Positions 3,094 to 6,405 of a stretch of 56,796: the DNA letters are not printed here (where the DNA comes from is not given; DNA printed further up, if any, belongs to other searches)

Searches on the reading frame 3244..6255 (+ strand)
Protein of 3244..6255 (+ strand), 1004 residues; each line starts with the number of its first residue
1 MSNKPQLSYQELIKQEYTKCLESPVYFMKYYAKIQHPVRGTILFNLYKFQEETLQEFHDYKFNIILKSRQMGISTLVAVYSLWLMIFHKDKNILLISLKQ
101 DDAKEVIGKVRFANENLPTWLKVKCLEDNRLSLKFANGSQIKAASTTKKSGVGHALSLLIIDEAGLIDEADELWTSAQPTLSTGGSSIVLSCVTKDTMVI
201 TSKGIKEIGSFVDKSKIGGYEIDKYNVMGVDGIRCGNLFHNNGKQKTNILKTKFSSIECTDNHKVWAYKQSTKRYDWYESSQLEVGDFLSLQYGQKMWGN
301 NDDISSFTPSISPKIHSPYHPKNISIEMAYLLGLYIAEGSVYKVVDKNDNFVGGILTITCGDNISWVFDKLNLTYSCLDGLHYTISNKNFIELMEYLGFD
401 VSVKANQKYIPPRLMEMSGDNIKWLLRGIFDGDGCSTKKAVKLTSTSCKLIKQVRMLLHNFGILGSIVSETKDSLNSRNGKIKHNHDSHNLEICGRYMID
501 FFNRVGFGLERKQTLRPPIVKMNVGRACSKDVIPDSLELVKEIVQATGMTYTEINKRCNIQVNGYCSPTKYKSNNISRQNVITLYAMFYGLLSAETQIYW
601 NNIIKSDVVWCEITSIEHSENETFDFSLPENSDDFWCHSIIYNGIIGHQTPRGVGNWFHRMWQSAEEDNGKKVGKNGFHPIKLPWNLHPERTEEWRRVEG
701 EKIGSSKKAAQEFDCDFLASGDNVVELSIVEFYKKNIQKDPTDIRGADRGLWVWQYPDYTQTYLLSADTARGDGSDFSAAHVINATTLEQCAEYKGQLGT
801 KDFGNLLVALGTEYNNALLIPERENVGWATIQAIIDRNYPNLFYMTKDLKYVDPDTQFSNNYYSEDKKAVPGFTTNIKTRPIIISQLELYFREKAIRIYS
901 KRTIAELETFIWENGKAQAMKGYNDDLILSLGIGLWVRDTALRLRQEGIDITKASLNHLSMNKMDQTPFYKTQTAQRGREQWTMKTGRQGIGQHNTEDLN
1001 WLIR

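Call 6: search_protein_families(library=pfam, proteins=[window:3244-6255:+], max_evalue=0.1)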
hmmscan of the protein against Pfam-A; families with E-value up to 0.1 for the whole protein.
window:3244-6255:+ (1004 aa): 4 families
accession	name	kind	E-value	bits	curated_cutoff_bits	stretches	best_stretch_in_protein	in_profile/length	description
PF14528.11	LAGLIDADG_3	-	2.8e-14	53.6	22.5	1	423-504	4-80/82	LAGLIDADG-like domain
PF03237.21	Terminase_6N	-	1.4e-07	31.9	22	1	64-189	1-131/215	Terminase large subunit, T4likevirus-type, N-terminal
PF14890.11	Intein_splicing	-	8.9e-06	26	35.8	1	235-632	38-144/155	Intein splicing domain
PF18938.6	aRib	-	0.039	14.2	27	0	97-141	17-60/71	Atypical Rib domain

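Call 7: search_protein_families(library=ncbifam, proteins=[window:3244-6255:+], max_evalue=0.1)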
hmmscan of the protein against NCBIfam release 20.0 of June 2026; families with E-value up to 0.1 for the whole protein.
window:3244-6255:+ (1004 aa): 10 families
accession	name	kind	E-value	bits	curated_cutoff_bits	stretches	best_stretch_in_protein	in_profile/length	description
NF011491.0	PRK14898.1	equivalog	2.8e-16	58.7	783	1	309-650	224-544/860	DNA-directed RNA polymerase subunit A''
NF005852.0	PRK07773.1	equivalog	1.4e-12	46.7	780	1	403-646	593-823/886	replicative DNA helicase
NF003157.0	PRK04132.1-2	equivalog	1.1e-09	36.8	1103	2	385-514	232-350/864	replication factor C small subunit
NF006207.0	PRK08332.1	equivalog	2.5e-08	31.6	2400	1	321-472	998-1148/1684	vitamin B12-dependent ribonucleotide reductase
NF011303.0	PRK14715.1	equivalog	2.5e-07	28.2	1585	1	401-515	1193-1318/1627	DNA-directed DNA polymerase II large subunit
NF038098.1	GyrA_w_intein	exception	2.8e-07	28.8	1850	1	191-652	116-540/1232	intein-containing DNA gyrase subunit A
TIGR01445.1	intein_Nterm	domain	1.7e-06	28.9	24.5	1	192-265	1-81/83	intein N-terminal splicing region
NF011418.0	PRK14845.1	equivalog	4.5e-06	24.7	756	1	276-561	117-348/1049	translation initiation factor IF-2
NF033889.1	termin_lrg_T7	equivalog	0.00026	19.9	150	1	61-111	33-83/500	phage terminase large subunit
NF003159.0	PRK04132.1-4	equivalog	0.0031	15.6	999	0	418-483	261-313/852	replication factor C small subunit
